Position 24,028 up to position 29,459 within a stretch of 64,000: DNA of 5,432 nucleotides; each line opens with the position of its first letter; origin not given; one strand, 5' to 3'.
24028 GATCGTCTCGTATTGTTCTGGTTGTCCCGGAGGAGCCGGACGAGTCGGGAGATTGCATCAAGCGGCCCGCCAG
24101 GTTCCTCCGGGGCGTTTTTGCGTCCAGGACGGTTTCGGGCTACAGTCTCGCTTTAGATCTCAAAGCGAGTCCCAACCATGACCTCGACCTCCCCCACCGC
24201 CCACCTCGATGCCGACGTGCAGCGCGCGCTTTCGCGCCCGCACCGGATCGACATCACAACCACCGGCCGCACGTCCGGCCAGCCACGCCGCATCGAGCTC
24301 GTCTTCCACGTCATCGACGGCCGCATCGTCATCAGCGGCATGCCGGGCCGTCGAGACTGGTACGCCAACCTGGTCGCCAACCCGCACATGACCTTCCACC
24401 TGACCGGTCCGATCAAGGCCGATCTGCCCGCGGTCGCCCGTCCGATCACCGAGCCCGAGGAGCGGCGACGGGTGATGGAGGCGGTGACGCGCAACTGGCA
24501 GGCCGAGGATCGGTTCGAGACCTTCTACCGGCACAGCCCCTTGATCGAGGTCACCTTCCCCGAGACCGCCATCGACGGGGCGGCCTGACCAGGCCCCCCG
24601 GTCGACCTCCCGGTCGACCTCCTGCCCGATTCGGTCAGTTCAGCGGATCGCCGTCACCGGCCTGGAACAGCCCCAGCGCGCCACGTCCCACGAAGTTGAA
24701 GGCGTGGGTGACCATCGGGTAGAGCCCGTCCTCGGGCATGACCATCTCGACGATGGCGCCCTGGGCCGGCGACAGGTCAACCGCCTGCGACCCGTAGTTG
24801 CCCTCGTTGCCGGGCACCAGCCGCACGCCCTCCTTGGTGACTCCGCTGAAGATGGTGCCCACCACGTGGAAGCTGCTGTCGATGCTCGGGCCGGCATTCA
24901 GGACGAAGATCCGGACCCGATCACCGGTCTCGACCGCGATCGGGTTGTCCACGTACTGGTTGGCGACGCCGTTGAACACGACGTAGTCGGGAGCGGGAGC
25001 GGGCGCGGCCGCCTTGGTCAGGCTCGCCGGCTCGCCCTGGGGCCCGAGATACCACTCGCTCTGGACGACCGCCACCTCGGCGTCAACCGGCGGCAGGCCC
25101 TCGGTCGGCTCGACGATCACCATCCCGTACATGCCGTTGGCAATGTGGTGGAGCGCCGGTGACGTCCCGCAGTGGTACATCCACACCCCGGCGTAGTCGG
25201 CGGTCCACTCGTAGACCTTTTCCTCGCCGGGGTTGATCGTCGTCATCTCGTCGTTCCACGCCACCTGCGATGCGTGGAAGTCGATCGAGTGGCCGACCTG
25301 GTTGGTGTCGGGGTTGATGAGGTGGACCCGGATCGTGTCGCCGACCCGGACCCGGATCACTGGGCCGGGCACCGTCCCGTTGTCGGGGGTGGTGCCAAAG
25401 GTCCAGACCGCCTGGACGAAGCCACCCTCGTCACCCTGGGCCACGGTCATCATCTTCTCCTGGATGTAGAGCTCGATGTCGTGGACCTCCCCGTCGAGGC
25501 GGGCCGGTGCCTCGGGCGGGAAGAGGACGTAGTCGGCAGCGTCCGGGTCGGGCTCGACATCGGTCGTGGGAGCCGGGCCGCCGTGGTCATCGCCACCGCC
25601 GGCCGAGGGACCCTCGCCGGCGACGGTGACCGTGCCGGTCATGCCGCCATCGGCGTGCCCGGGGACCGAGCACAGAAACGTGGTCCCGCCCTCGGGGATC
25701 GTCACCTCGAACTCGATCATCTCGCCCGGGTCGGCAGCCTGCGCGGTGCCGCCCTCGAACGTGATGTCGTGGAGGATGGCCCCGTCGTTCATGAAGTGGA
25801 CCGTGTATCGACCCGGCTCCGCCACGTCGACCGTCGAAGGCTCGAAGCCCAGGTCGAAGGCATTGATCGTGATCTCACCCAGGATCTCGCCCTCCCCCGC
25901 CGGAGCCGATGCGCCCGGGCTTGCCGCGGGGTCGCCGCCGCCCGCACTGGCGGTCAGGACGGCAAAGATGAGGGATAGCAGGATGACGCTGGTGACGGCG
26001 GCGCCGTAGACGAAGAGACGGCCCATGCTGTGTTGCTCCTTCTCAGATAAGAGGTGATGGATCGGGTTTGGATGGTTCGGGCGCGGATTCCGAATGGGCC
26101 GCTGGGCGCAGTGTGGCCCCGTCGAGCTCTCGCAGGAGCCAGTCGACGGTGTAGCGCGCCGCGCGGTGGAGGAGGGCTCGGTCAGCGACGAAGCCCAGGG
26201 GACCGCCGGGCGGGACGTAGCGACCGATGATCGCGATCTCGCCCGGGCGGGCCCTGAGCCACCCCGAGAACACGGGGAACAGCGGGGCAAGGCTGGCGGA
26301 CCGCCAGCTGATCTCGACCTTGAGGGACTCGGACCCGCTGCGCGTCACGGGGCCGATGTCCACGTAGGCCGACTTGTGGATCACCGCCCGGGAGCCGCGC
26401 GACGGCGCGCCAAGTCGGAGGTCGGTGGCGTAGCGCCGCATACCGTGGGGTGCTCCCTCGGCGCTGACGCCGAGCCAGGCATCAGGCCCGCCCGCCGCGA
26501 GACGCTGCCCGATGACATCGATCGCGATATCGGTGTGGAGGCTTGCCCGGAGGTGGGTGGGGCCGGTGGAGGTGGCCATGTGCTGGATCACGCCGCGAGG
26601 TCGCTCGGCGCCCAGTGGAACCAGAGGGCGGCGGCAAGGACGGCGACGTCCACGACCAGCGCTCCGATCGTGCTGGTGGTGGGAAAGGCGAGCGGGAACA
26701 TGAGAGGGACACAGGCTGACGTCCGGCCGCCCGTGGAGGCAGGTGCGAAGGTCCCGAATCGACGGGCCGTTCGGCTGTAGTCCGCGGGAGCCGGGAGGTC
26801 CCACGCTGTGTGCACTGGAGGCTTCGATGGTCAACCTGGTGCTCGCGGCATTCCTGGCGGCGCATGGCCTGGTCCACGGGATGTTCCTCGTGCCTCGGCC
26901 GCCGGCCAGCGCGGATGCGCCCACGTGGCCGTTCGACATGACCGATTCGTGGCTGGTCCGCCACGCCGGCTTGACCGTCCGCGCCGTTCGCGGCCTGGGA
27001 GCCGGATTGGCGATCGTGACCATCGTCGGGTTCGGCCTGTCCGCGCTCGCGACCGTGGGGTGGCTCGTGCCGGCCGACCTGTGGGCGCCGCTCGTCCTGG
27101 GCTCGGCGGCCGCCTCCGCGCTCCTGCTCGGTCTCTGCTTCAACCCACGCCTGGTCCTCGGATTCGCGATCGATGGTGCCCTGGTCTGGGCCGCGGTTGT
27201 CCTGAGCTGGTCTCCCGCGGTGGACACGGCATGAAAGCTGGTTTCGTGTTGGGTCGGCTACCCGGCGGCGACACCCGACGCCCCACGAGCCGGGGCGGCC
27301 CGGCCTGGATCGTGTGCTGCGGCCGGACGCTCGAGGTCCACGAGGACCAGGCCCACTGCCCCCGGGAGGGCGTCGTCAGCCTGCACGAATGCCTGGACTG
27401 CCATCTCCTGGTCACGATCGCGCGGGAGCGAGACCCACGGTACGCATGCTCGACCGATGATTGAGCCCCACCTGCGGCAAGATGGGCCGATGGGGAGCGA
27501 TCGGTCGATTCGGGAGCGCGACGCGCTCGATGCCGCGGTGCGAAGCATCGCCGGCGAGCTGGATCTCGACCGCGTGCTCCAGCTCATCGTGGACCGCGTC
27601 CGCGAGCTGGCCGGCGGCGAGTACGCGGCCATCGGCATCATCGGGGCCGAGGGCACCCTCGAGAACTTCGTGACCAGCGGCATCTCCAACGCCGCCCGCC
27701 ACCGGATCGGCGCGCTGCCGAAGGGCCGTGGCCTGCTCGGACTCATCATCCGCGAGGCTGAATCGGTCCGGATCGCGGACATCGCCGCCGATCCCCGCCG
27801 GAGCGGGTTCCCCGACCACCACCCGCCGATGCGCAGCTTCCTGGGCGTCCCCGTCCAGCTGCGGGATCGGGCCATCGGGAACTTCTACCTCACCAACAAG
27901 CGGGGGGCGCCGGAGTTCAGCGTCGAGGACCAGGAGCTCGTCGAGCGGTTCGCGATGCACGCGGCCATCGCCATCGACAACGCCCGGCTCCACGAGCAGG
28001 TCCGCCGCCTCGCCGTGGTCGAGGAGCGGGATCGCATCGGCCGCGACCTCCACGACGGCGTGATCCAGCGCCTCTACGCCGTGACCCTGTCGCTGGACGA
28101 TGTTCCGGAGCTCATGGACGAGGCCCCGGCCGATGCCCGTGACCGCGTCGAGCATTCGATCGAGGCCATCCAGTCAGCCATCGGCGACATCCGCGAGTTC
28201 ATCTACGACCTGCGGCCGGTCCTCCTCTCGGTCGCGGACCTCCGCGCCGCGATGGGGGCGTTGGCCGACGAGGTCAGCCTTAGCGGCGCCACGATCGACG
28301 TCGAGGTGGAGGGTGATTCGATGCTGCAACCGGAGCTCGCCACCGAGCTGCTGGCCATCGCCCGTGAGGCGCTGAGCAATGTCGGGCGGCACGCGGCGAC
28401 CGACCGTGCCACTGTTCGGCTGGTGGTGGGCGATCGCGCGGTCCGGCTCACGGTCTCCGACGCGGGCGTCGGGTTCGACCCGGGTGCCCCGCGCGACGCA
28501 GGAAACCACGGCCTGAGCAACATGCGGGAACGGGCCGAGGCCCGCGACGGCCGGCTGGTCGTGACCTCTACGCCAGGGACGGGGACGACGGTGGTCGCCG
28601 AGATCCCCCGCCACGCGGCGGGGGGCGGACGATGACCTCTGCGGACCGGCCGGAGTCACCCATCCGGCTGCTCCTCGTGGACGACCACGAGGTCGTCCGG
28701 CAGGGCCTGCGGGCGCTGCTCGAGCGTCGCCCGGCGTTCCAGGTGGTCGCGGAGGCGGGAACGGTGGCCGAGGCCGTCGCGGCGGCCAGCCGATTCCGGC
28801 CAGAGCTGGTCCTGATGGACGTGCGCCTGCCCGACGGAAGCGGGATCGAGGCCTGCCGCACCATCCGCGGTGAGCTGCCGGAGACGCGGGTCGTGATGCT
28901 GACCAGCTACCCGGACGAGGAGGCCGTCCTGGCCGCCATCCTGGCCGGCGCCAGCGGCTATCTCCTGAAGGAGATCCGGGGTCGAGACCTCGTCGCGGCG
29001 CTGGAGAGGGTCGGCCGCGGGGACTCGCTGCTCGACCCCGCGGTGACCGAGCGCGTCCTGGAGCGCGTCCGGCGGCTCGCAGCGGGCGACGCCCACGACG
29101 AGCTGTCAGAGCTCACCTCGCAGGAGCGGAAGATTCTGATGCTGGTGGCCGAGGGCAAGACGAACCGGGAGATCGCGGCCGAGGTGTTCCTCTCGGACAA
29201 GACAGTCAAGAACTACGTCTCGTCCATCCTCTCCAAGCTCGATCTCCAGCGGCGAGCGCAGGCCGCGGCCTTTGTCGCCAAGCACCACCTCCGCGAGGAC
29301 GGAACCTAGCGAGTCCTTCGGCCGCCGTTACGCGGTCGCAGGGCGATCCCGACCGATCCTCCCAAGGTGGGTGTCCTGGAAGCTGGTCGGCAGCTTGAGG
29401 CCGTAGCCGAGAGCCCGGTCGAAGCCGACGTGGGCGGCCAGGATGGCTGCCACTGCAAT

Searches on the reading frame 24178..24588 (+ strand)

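Call 78: search_protein_families(library=pfam, proteins=[window:24178-24588:+], max_evalue=0.00001)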
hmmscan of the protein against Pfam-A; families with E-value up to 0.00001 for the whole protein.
window:24178-24588:+ (136 aa): 1 family
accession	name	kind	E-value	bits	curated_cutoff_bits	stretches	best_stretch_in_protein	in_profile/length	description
PF04075.20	F420H2_quin_red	-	6.9e-11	42.8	22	1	13-111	15-114/130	F420H(2)-dependent quinone reductase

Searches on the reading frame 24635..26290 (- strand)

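Call 78: search_protein_families(library=pfam, proteins=[window:24635-26290:-], max_evalue=0.00001)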
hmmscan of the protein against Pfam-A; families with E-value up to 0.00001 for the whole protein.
window:24635-26290:- (551 aa): 4 families
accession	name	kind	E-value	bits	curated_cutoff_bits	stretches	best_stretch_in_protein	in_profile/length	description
PF07732.21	Cu-oxidase_3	-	6.2e-15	55.8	21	1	304-396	21-117/119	Multicopper oxidase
PF07731.20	Cu-oxidase_2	-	5.4e-12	46.1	20.4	1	289-396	15-136/137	Multicopper oxidase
PF00127.26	Copper-bind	-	3.4e-08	34.2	21.2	0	170-223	33-98/99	Copper binding proteins, plastocyanin/azurin family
PF13473.12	Cupredoxin_1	-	9.6e-06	26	27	0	139-215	22-100/104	Cupredoxin-like domain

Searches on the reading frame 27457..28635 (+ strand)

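Call 78: search_protein_families(library=pfam, proteins=[window:27457-28635:+], max_evalue=0.00001)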
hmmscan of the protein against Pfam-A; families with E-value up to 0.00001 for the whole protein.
window:27457-28635:+ (392 aa): 5 families
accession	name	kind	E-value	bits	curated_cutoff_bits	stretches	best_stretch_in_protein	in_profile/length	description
PF13185.12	GAF_2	-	1.3e-21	77.7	28.6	1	35-174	2-136/136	GAF domain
PF01590.32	GAF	-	2.8e-20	73.6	22.4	1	36-173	1-133/133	GAF domain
PF07730.19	HisKA_3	-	2e-14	54.3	24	1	190-255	1-66/68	Histidine kinase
PF02518.31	HATPase_c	-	1.7e-10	41.8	26.4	1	296-385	4-109/111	Histidine kinase-, DNA gyrase B-, and HSP90-like ATPase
PF13581.12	HATPase_c_2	-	2e-06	28.3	27.4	1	287-350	21-89/127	Histidine kinase-like ATPase domain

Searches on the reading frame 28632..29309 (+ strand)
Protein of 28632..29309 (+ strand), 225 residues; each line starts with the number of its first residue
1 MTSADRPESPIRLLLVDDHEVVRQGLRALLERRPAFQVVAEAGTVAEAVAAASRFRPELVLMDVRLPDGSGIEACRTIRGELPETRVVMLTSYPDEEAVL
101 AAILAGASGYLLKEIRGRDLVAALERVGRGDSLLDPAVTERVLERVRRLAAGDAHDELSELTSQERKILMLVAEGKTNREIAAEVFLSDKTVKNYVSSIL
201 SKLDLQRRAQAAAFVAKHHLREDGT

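Call 78: search_protein_families(library=pfam, proteins=[window:28632-29309:+], max_evalue=0.00001)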
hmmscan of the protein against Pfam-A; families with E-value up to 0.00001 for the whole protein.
window:28632-29309:+ (225 aa): 3 families
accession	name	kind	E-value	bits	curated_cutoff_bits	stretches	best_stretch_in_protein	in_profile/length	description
PF00072.30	Response_reg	-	1.6e-26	93.1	30.2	1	14-124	2-110/111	Response regulator receiver domain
PF00196.25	GerE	-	8.6e-17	61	23.5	1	160-214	2-56/57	Bacterial regulatory proteins, luxR family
PF08281.18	Sigma70_r4_2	-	1.4e-07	31.5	25.7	1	155-203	5-54/54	Sigma-70, region 4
